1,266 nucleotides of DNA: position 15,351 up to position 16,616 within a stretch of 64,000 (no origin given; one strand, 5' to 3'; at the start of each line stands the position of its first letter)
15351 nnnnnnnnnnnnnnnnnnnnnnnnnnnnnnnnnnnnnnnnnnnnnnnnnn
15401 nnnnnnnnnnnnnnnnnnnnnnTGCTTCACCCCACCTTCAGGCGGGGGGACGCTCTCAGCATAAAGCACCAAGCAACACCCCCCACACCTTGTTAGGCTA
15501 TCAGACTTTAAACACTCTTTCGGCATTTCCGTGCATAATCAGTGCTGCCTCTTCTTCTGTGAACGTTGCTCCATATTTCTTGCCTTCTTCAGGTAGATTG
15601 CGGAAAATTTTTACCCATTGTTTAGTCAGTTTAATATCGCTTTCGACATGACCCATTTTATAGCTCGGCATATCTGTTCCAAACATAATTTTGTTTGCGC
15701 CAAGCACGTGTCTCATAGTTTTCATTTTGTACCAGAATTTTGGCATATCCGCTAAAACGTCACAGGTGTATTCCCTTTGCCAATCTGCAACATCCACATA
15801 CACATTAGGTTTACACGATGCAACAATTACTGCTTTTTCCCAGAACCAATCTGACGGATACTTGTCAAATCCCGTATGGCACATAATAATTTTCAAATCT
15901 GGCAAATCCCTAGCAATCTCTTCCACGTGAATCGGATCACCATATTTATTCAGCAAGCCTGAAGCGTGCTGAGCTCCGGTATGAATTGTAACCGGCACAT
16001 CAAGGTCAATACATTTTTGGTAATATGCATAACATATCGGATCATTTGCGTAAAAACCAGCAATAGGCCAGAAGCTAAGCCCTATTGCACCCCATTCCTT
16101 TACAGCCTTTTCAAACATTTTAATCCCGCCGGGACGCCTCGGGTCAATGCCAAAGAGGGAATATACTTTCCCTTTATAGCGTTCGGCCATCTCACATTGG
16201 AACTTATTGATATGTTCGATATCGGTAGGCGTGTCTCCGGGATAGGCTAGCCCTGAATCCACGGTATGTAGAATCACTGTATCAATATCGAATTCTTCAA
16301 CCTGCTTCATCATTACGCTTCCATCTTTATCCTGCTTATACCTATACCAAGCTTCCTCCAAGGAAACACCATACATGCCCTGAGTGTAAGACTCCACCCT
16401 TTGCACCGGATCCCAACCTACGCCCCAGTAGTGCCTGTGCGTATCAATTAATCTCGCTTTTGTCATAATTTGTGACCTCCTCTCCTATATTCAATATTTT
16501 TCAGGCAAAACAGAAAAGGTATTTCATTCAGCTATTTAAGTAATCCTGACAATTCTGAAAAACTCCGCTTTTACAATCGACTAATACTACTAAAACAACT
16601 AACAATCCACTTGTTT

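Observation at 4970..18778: Self-contained (hetero)aromatic-acid transformation locus without any CoA ligase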

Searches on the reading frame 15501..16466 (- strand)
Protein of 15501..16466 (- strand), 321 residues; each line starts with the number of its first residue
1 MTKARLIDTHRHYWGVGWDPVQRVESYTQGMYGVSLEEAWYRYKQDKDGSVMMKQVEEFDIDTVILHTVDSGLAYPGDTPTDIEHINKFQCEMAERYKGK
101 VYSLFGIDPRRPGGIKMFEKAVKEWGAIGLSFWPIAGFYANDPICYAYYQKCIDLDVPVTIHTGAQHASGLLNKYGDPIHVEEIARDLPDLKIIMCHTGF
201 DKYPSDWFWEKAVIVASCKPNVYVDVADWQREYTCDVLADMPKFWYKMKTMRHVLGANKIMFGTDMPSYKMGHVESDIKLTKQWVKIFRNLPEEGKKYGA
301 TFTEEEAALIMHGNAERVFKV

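Call 3: search_protein_families(library=pfam, proteins=[window:15501-16466:-])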
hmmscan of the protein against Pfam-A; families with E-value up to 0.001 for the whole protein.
window:15501-16466:- (321 aa): 1 family
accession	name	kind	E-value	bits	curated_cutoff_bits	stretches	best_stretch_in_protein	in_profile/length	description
PF04909.20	Amidohydro_2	-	8.7e-24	85.2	26.4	1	7-320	1-288/289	Amidohydrolase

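Call 6: search_protein_families(library=ncbifam, proteins=[window:15501-16466:-], max_evalue=0.00001)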
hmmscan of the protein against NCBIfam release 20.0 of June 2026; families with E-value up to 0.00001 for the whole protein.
window:15501-16466:- (321 aa): 0 families

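Call 12: search_solved_structures(query=window:15501-16466:-, max_evalue=0.1, show_alignments=2)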
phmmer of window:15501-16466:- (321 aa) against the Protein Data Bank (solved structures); distinct sequences matched with E-value up to 0.1: 5.
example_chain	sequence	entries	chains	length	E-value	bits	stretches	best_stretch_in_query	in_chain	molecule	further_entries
3irs_A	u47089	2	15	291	5.1e-05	26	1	138-225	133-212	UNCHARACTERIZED PROTEIN BB4693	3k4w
2gwg_A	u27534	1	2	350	0.00048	22.7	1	106-207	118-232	4-oxalomesaconate hydratase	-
6dwv_B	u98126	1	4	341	0.0018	20.9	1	114-207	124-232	4-oxalomesaconate hydratase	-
6dxq_A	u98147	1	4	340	0.0018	20.9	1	114-207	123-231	4-oxalomesaconate hydratase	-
6dxs_A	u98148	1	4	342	0.0019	20.8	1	114-207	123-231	4-oxalomesaconate hydratase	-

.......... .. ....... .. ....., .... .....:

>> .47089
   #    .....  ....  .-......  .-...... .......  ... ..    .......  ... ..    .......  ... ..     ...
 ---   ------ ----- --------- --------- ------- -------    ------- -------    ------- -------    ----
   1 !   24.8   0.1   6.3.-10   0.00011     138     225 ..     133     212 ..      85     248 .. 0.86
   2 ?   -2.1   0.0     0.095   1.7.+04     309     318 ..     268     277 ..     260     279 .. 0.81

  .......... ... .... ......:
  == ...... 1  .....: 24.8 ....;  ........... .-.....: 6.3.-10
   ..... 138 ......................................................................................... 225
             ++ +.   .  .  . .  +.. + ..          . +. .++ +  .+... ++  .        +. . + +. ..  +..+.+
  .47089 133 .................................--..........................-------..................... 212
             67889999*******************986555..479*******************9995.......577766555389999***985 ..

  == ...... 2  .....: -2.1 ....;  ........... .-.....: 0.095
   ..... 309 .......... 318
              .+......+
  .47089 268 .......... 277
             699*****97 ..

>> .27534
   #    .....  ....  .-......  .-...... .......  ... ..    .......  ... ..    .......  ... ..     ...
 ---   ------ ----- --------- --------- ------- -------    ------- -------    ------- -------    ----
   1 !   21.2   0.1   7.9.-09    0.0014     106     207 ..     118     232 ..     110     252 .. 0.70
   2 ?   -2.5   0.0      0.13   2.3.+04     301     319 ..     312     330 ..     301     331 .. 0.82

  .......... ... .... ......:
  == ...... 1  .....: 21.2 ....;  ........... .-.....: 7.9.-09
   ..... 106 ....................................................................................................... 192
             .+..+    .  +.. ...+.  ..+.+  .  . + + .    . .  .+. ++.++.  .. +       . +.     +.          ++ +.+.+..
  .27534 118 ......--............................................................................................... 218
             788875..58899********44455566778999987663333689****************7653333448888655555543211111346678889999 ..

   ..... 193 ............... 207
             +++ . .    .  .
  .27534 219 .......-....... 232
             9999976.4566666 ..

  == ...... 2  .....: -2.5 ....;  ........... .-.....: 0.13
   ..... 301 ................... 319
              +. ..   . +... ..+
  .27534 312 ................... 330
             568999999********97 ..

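Call 22: find_homologous_proteins(query=window:15501-16466:-, max_evalue=1e-10)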
Query window:15501-16466:- (321 aa): 41 proteins with E <= 1e-10 among 660 candidates.
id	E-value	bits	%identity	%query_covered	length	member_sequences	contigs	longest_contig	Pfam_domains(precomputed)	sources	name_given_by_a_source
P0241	3.1e-226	768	100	100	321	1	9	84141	PF04909.21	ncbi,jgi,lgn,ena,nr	ncbi:MAG: amidohydrolase family protein [Clostridiaceae bacterium]|jgi:predicted TIM-barrel fold met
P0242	2.8e-143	495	63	99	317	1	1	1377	PF04909.21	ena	-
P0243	6.5e-143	494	62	99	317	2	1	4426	PF04909.21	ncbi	-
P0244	3.3e-142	492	63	98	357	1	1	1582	PF04909.21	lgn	-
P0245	2.7e-135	469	61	99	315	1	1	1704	PF04909.21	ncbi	-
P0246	2.1e-134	466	60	99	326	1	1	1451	PF04909.21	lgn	-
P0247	1.8e-132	460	58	99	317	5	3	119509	PF04909.21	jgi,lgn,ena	jgi:hypothetical protein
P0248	5.5e-130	452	60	98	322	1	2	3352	PF04909.21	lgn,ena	-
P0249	2.1e-128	447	59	99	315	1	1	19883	PF04909.21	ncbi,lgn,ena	-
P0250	5.3e-114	399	60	87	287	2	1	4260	PF04909.21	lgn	-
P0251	7.4e-96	340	49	98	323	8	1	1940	PF04909.21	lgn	-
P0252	5.2e-93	330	48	98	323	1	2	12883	PF04909.21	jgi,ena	-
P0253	6.3e-91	323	48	98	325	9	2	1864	PF04909.21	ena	-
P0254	8.5e-90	320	52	84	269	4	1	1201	PF04909.21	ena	-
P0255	1.9e-64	236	38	99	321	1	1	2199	PF04909.21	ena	-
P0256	5.4e-61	225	42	85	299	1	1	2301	PF04909.21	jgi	jgi:predicted TIM-barrel fold metal-dependent hydrolase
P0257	2.2e-56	210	42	74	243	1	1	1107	PF04909.21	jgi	jgi:hypothetical protein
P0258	1.6e-47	181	31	98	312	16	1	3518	PF04909.21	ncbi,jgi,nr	ncbi:MAG: amidohydrolase [Deltaproteobacteria bacterium]|nr:amidohydrolase [Deltaproteobacteria bact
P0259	1.0e-45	175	32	98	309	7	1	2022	PF04909.21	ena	-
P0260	2.4e-45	173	35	85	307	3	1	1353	PF04909.21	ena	-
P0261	5.3e-45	172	34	98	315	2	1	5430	PF04909.21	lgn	-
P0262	1.6e-43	167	31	98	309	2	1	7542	PF04909.21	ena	-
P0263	1.6e-43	167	35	85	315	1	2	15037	PF04909.21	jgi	jgi:predicted TIM-barrel fold metal-dependent hydrolase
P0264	3.8e-43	166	33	98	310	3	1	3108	PF04909.21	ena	-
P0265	1.0e-42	165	34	98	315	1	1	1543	PF04909.21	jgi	-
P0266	1.3e-42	164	31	98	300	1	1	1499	PF04909.21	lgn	-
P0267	4.7e-37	146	30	98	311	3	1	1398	PF04909.21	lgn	-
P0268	2.2e-36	144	30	98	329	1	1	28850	PF04909.21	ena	-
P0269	7.9e-36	142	29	98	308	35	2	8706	PF04909.21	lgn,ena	-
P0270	1.2e-35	142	30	93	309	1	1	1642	PF04909.21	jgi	jgi:predicted TIM-barrel fold metal-dependent hydrolase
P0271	8.3e-35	139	30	98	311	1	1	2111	PF04909.21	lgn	-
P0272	5.8e-33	133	29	98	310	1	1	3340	PF04909.21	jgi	jgi:predicted TIM-barrel fold metal-dependent hydrolase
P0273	9.9e-33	132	30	97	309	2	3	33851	PF04909.21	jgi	jgi:predicted TIM-barrel fold metal-dependent hydrolase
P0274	7.1e-32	129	29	98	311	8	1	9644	PF04909.21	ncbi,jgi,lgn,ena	-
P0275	1.9e-29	121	28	89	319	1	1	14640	PF04909.21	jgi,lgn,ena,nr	nr:amidohydrolase family protein [Candidatus Sigynarchaeota archaeon]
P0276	3.1e-27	114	30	86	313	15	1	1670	PF04909.21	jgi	jgi:uncharacterized protein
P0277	6.6e-23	100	30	84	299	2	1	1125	PF04909.21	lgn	-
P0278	1.2e-21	95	29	73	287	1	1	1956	PF04909.21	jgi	jgi:predicted TIM-barrel fold metal-dependent hydrolase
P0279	1.8e-21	95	29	73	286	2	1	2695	PF04909.21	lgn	-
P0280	1.0e-14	73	32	72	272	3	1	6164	PF04909.21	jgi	jgi:predicted TIM-barrel fold metal-dependent hydrolase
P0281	5.8e-13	67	29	66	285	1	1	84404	PF04909.21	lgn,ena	-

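Call 23: find_encoding_contigs(protein=P0247, flank=10000, max_places=2)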
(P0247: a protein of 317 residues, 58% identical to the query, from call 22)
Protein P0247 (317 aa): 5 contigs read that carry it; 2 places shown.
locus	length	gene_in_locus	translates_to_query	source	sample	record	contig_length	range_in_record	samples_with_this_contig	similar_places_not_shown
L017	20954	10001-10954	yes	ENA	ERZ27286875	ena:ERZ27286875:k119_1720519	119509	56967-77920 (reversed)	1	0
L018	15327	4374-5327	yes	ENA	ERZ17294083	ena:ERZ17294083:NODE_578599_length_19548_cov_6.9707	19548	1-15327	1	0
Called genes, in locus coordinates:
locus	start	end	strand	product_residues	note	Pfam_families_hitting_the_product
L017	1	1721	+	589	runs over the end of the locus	PF00890:FAD_binding_2, PF01134:GIDA (faint), PF07992:Pyr_redox_2 (faint), PF12831:FAD_oxidored (weak), PF02910:Succ_DH_flav_C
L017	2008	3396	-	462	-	PF05369:MtmB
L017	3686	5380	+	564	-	PF02776:TPP_enzyme_N, PF00205:TPP_enzyme_M, PF02775:TPP_enzyme_C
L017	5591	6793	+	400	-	PF04165:DUF401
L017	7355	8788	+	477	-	PF20695:UbiD_N, PF01977:UbiD, PF20696:UbiD_C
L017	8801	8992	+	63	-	-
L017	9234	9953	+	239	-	PF04199:Cyclase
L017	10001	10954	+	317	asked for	PF04909:Amidohydro_2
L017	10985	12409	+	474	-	PF20695:UbiD_N, PF01977:UbiD, PF20696:UbiD_C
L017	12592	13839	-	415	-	PF07690:MFS_1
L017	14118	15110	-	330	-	PF03320:FBPase_glpX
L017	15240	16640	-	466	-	PF01656:CbiA, PF13500:AAA_26, PF07685:GATase_3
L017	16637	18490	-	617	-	PF11760:CbiG_N, PF11761:CbiG_mid, PF01890:CbiG_C, PF00590:TP_methylase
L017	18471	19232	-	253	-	PF00590:TP_methylase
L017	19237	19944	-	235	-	PF00590:TP_methylase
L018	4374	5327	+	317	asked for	PF04909:Amidohydro_2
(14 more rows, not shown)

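Call 24: find_encoding_contigs(protein=P0249, flank=10000, max_places=2)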
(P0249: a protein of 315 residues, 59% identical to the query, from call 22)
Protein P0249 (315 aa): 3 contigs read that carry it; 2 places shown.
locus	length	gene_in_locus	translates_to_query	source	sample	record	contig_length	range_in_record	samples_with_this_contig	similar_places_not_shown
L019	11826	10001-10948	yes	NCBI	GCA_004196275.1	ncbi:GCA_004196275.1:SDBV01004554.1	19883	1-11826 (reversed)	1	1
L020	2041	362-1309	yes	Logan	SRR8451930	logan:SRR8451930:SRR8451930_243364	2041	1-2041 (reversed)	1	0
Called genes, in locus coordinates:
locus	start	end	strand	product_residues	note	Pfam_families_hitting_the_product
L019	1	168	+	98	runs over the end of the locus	-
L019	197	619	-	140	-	PF01982:CTP-dep_RFKase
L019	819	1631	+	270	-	-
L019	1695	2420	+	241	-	-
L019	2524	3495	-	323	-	PF02463:SMC_N (faint), PF00005:ABC_tran, PF08352:oligo_HPY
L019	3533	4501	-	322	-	PF00005:ABC_tran, PF13304:AAA_21 (weak), PF08352:oligo_HPY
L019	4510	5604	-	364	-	PF12911:OppC_N, PF00528:BPD_transp_1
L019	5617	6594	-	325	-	PF19300:BPD_transp_1_N, PF00528:BPD_transp_1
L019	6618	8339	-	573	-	PF00496:SBP_bac_5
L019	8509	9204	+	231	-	PF00702:Hydrolase, PF13419:HAD_2, PF13242:Hydrolase_like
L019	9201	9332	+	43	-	-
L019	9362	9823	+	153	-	PF01161:PBP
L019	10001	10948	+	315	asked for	PF04909:Amidohydro_2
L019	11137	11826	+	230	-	?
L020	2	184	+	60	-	?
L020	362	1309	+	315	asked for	PF04909:Amidohydro_2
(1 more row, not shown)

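Call 26: find_related_loci(query=A1, collection=genome_contigs, flank=10000)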
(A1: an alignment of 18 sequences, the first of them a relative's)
Query A1 (321 aa) in genome_contigs; peptide patterns used: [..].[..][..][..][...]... (x = any residue, [..] = any of these).
126 stretches matched a pattern; 30 encode a relative of the query (tblastn E <= 1e-3); 30 distinct loci.
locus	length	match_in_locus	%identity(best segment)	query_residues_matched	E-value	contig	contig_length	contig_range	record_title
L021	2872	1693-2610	35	4-319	3e-56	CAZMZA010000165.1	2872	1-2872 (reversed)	MAG TPA_asm: uncultured Dehalococcoidales bacterium isolate SRP323688_co1_27 genome assembly, contig: NODE_45167_length_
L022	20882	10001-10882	32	6-321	5e-52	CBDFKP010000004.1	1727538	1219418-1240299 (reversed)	MAG: Dehalococcoidia bacterium isolate 54f7828e-2c5e-4b54-8adc-feff5b35415e genome assembly, contig: contig_4, whole gen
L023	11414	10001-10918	32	9-321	2e-49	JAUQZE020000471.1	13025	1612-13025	MAG: Candidatus Freyarchaeota archaeon isolate SQRJ_82 k255_859968, whole genome shotgun sequence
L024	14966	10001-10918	32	9-321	5e-49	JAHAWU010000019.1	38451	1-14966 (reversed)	MAG: Candidatus Jordarchaeia archaeon isolate QZM_A3 QZM_A3_scaffold_343_curated, whole genome shotgun sequence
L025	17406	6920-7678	35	61-321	2e-48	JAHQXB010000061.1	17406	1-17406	MAG: Candidatus Jordarchaeia archaeon isolate RPF2 contig_124_1501_length_17406_read_count_39229, whole genome shotgun s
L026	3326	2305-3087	34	53-321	1e-45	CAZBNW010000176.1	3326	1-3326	MAG TPA_asm: uncultured archaeon isolate SRP239594_co1_47 genome assembly, contig: NODE_26515_length_3326_cov_165.557628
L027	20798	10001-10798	31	48-321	3e-45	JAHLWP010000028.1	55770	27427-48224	MAG: Promethearchaeota archaeon isolate 9R3_44 NODE_42_length_55770_cov_242.957085, whole genome shotgun sequence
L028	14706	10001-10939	31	2-321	1e-44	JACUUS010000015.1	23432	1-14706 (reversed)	MAG: Dehalococcoidia bacterium isolate Kmv37 NODE_1027_length_23432_cov_6.761774, whole genome shotgun sequence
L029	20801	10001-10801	34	46-321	4e-44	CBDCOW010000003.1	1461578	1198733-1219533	MAG: Dehalococcoidia bacterium isolate b2375acc-e336-44db-93fb-aeb584a91759 genome assembly, contig: contig_3, whole gen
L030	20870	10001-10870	31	6-320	4e-44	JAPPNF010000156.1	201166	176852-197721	MAG: Deltaproteobacteria bacterium isolate RHO3_bin_65 NODE_124_length_201166_cov_183.658522, whole genome shotgun seque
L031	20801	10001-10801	33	46-321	5e-44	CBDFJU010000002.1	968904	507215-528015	MAG: Dehalococcoidia bacterium isolate 657d8e1c-b3ee-4bf2-81bf-5276bdb608e5 genome assembly, contig: contig_2, whole gen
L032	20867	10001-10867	32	6-319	1e-42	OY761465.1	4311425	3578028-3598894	MAG: Candidatus Binatia bacterium isolate d3e24e22-6b5b-4867-8422-75782eed2520 genome assembly, chromosome: 1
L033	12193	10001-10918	29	6-315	4e-42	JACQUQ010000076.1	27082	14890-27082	MAG: Chloroflexi bacterium isolate NC_groundwater_1441_Ag_S-0.65um_68_29 S_p65_S5_coassembly_k141_1658470, whole genome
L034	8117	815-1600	31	46-316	1e-41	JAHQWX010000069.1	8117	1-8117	MAG: Promethearchaeia archaeon isolate WORB4 WOR136_contig-100_846, whole genome shotgun sequence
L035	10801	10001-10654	37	48-267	6e-41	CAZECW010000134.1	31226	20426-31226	MAG TPA_asm: uncultured archaeon isolate SRP231805_co4_171 genome assembly, contig: k141_198687, whole genome shotgun se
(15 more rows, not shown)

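Call 32: find_related_loci(query=A2, collection=metagenome_contigs, flank=10000)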
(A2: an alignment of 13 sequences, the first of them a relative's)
Query A2 (321 aa) in metagenome_contigs; peptide patterns used: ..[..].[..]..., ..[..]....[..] (x = any residue, [..] = any of these).
369 stretches matched a pattern; 6 encode a relative of the query (tblastn E <= 1e-3); 6 distinct loci.
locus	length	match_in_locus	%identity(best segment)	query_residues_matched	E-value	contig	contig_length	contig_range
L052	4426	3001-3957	61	2-321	3e-148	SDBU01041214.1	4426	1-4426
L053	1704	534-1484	61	2-321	3e-150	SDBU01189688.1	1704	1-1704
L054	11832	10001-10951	59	2-321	4e-131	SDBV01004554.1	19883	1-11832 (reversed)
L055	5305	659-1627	48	1-320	9e-99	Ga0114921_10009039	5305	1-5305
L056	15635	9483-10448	40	5-320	3e-83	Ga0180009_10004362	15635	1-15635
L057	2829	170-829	35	72-310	6e-43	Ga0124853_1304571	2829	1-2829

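Call 37: search_protein_families(library=pfam, proteins=[L056:1268-2917:+, L056:7138-8319:-, L056:8609-9109:+, L056:10957-11844:-, L056:12007-12657:-, L056:12660-15620:-, L055:1720-3045:+, L052:76-639:+, L052:805-2037:-, L052:2123-2551:-], max_evalue=0.0001)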
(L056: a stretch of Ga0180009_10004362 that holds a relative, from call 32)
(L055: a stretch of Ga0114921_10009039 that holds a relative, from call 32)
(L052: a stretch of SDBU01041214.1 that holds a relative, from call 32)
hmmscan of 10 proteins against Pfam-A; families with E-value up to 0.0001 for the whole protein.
L056:1268-2917:+ (549 aa): 2 families
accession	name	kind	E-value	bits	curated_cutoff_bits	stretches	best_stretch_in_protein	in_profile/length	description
PF00501.34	AMP-binding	-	3.6e-66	224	29.9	1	33-405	2-384/384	AMP-binding enzyme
PF13193.12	AMP-binding_C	-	5.3e-13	50.1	24.5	1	456-532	1-76/76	AMP-binding enzyme C-terminal domain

L056:7138-8319:- (393 aa): 1 family
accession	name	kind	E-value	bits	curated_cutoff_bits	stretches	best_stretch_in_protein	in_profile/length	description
PF00724.26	Oxidored_FMN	-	1.6e-44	153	27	3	119-223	139-242/342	NADH:flavin oxidoreductase / NADH oxidase family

L056:8609-9109:+ (166 aa): 1 family
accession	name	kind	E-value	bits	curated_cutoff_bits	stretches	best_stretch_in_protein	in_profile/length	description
PF00072.30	Response_reg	-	2.9e-11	44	30.2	1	12-106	1-100/111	Response regulator receiver domain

L056:10957-11844:- (295 aa): 1 family
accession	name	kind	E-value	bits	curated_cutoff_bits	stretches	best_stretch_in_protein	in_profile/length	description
PF02219.23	MTHFR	-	2.1e-41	142.6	24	1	5-292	2-286/287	Methylenetetrahydrofolate reductase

L056:12007-12657:- (216 aa): 1 family
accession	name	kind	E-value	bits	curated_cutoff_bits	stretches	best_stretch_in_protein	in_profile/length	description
PF12225.13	DUF5981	-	1.6e-35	121.1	23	1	111-203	2-94/95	Methylene-tetrahydrofolate reductase C terminal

L056:12660-15620:- (986 aa): 12 families
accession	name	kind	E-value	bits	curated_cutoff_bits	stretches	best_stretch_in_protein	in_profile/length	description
PF01512.22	Complex1_51K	-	6.5e-46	156.4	31.2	1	123-294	1-149/150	Nuo51 FMN-binding domain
PF10589.14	NADH_4Fe-4S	-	2.9e-31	107.6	23.5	1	405-489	1-85/85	NADH-ubiquinone oxidoreductase-F iron-sulfur binding region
PF07992.20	Pyr_redox_2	-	2.8e-30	106.2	26.1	1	600-897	3-291/291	Pyridine nucleotide-disulphide oxidoreductase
PF14691.11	Fer4_20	-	5.4e-26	91.1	25.8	1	493-583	22-110/113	Dihydroprymidine dehydrogenase domain II, 4Fe-4S cluster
PF13738.12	Pyr_redox_3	-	1.5e-15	57.7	30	1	686-881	127-305/305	Pyridine nucleotide-disulphide oxidoreductase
PF13450.12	NAD_binding_8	-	5.1e-11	43.1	21.9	1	602-635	1-34/68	NAD(P)-binding Rossmann-like domain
PF00070.33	Pyr_redox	-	5.4e-11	43.3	22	1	599-630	1-32/82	Pyridine nucleotide-disulphide oxidoreductase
PF01266.30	DAO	-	6.3e-10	39.5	27.9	1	600-634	2-37/353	FAD dependent oxidoreductase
PF01946.23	Thi4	-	1.1e-07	31.7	26.2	1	601-637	21-58/235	Thi4 family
PF01593.30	Amino_oxidase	-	2.2e-07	31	19.8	0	608-634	2-28/443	Flavin containing amine oxidoreductase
PF13241.12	NAD_binding_7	-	5.7e-05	24.1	22.1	0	732-775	9-54/104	Putative NAD(P)-binding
PF00890.30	FAD_binding_2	-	7.2e-05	22.6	20.4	0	601-634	3-36/414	FAD binding domain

L055:1720-3045:+ (441 aa): 2 families
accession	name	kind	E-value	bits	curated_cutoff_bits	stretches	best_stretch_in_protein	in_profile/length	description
PF14535.12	AMP-binding_C_2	-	2.3e-19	69.9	25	1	347-438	1-93/96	AMP-binding enzyme C-terminal domain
PF00501.34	AMP-binding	-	1.1e-15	57.8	29.9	1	60-297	127-375/384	AMP-binding enzyme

L052:76-639:+ (187 aa): 1 family
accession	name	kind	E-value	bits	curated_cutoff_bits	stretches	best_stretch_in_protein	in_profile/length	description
PF09347.15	DUF1989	-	3.3e-29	102.1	27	1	2-161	13-168/168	Domain of unknown function (DUF1989)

L052:805-2037:- (410 aa): 2 families
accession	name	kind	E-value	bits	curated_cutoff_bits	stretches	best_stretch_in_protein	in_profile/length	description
PF07690.21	MFS_1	-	2.1e-52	178.6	33.4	2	37-270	3-242/347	Major Facilitator Superfamily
PF06779.20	MFS_4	-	2e-09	37.7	26.3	1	51-398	14-359/364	Uncharacterised MFS-type transporter YbfB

L052:2123-2551:- (142 aa): 1 family
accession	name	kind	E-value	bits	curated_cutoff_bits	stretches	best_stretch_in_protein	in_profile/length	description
PF01894.22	UPF0047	-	5.8e-38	130.1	27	1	25-138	1-116/117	Uncharacterised protein family UPF0047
